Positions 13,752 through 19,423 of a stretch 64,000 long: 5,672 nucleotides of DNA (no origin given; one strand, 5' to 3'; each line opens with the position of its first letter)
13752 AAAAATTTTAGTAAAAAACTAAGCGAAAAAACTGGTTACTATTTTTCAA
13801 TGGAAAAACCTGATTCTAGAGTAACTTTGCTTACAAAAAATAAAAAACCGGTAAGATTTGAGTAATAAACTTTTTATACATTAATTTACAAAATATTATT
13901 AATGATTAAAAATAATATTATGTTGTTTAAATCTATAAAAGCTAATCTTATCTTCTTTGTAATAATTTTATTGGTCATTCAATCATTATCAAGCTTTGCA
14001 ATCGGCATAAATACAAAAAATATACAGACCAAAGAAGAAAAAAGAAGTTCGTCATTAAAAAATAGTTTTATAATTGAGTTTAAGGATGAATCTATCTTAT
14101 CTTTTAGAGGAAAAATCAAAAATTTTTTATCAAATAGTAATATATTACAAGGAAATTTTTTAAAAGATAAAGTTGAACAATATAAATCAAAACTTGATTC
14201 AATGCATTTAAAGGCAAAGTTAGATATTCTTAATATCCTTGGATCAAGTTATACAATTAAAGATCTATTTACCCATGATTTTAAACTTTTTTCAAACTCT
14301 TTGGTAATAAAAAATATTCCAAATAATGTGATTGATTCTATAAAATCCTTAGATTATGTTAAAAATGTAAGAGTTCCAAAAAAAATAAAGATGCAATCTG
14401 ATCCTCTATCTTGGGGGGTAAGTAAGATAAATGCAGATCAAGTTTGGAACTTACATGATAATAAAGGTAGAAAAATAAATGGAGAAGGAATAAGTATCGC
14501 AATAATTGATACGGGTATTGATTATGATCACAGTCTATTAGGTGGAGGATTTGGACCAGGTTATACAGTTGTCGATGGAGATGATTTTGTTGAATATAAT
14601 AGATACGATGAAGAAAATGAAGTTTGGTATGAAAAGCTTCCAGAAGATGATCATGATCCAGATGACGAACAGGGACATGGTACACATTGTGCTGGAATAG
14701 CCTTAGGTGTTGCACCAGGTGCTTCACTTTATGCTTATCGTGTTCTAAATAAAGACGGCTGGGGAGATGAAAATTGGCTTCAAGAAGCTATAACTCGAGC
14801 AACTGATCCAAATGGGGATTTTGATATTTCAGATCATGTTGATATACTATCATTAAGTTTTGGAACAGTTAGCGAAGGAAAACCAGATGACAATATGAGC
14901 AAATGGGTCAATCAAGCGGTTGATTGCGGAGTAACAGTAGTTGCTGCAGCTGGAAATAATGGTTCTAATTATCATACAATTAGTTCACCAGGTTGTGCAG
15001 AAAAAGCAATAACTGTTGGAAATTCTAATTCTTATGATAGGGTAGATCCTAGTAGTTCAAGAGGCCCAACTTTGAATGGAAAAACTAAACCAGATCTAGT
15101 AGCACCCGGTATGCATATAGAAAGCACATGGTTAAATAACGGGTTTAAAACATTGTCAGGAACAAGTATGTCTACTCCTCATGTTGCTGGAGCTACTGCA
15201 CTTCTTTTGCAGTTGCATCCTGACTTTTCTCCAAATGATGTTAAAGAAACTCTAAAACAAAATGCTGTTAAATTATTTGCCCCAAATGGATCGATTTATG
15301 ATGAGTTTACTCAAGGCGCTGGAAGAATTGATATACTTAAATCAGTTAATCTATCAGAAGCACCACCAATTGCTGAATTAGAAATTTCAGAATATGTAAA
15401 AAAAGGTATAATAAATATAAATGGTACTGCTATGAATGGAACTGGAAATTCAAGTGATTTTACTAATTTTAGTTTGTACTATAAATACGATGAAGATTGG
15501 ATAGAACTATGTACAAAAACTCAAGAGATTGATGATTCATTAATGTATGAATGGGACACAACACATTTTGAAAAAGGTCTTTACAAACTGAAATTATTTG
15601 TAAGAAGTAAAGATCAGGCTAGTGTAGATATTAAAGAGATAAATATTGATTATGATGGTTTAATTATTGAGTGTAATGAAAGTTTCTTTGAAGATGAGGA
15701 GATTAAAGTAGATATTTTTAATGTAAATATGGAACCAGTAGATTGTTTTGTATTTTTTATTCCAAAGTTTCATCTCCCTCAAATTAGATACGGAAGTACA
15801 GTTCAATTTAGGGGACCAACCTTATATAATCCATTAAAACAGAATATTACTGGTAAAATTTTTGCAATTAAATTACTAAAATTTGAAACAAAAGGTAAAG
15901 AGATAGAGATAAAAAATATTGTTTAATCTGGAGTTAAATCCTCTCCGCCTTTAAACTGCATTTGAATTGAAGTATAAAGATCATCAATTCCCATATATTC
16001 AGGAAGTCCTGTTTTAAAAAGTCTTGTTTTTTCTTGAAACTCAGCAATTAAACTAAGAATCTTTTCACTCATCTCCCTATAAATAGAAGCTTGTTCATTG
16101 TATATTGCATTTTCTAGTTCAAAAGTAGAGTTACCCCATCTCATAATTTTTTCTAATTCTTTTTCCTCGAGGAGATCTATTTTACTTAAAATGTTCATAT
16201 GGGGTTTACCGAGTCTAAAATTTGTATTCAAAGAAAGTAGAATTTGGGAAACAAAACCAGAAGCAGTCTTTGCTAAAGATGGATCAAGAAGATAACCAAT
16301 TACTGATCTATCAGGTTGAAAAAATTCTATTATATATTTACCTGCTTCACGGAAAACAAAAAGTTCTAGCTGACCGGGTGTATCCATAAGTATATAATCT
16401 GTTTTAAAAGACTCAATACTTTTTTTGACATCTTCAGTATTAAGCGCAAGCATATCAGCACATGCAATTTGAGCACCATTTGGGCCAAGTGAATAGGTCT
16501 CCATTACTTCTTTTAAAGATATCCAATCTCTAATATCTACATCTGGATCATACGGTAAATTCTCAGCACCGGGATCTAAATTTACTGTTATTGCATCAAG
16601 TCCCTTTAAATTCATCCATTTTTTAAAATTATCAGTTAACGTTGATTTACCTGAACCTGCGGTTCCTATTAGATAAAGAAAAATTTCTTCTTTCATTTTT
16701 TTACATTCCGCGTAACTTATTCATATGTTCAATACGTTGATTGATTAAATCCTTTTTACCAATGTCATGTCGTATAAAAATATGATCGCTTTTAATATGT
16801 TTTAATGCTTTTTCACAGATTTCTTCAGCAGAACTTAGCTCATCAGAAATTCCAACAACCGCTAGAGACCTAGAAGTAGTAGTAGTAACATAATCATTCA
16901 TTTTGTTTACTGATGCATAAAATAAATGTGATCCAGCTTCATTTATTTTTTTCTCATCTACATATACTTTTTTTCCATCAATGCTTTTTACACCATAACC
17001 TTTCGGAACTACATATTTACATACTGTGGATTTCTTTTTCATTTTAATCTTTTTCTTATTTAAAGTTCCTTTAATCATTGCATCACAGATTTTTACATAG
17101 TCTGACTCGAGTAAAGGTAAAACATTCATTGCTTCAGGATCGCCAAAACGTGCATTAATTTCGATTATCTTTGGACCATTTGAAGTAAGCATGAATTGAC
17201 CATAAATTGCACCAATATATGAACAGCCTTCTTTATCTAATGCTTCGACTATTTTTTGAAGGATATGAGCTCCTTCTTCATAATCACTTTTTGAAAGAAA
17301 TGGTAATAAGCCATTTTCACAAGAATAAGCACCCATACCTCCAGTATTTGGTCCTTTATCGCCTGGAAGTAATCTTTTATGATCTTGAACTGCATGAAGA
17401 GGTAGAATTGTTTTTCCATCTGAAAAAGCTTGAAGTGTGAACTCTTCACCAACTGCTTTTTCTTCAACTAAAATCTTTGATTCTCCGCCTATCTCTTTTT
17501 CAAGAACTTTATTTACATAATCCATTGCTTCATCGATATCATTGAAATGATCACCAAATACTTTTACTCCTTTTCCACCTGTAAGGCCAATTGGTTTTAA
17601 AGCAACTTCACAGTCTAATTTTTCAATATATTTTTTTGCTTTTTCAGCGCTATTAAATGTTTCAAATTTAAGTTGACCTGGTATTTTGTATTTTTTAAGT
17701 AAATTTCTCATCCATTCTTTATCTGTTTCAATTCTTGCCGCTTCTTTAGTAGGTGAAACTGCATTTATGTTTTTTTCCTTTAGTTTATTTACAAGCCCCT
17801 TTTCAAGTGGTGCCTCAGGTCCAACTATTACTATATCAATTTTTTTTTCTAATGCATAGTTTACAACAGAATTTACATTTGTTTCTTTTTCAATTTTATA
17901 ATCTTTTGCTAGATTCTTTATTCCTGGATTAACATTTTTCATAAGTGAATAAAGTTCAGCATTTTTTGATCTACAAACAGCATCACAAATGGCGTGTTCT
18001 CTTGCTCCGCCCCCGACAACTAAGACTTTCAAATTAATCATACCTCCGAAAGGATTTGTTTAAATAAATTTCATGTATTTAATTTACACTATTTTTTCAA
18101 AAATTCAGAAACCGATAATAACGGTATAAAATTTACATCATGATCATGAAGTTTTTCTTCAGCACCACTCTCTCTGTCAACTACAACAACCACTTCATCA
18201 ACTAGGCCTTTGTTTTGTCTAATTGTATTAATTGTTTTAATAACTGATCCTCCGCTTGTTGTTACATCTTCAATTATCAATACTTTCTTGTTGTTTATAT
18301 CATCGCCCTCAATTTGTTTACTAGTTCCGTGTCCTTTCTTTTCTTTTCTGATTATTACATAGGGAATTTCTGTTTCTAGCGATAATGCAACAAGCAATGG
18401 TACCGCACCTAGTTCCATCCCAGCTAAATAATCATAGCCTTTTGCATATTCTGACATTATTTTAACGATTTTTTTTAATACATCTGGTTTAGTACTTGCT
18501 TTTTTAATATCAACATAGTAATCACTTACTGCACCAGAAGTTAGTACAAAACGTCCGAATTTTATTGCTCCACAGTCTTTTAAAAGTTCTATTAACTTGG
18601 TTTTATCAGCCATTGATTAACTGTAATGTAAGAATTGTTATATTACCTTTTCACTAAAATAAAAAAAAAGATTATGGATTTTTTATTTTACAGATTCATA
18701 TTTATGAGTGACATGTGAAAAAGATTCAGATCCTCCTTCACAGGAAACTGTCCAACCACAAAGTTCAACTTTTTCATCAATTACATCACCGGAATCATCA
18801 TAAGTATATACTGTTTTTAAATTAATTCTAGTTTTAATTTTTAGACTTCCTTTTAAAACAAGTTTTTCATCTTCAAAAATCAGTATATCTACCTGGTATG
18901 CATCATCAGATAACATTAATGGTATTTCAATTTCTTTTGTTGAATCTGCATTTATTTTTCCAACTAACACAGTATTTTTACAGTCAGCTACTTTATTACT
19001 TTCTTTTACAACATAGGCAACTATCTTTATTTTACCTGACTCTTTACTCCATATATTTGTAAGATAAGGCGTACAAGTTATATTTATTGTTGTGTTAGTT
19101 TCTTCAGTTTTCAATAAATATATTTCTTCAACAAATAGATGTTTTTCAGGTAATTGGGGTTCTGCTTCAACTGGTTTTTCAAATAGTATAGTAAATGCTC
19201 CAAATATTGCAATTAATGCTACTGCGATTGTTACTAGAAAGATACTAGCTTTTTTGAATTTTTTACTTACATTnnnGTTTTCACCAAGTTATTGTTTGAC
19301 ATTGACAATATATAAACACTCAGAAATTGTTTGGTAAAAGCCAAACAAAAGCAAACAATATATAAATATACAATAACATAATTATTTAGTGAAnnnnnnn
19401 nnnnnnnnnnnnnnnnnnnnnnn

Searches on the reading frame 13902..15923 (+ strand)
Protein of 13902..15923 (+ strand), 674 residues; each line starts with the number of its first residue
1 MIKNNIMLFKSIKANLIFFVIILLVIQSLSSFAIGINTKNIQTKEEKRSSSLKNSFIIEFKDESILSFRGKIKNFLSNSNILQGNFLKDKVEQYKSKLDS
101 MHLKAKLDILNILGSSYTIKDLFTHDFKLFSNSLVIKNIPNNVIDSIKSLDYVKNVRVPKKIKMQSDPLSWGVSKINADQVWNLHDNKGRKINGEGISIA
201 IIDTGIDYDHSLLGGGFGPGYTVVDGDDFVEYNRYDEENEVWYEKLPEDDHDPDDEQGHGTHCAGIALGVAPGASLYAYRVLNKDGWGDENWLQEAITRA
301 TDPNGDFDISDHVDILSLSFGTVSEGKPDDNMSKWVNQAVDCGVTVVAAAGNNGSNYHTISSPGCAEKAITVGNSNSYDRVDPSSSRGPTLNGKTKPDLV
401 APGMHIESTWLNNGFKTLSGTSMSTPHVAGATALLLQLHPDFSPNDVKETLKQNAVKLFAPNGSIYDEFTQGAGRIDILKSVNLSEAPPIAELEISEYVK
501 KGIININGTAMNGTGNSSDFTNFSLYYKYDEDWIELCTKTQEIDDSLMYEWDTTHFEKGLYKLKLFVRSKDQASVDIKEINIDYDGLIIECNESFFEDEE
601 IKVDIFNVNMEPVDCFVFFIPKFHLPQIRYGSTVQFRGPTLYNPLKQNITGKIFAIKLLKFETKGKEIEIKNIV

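Call 54: search_protein_families(library=pfam, proteins=[window:13902-15923:+], max_evalue=0.001)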
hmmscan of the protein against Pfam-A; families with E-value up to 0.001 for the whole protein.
window:13902-15923:+ (674 aa): 1 family
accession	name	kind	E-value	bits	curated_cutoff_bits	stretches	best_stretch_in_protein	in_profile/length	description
PF00082.27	Peptidase_S8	-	6e-59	200.1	21.8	1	194-474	1-288/288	Subtilase family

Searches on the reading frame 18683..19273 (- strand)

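Call 87: search_protein_families(library=pfam, proteins=[window:18683-19273:-], max_evalue=0.001)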
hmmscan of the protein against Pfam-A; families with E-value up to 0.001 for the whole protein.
window:18683-19273:- (196 aa): 1 family
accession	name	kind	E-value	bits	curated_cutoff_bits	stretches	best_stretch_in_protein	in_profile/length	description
PF24318.1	DUF7490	-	1.9e-05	24.7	27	1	48-146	4-102/106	Domain of unknown function (DUF7490)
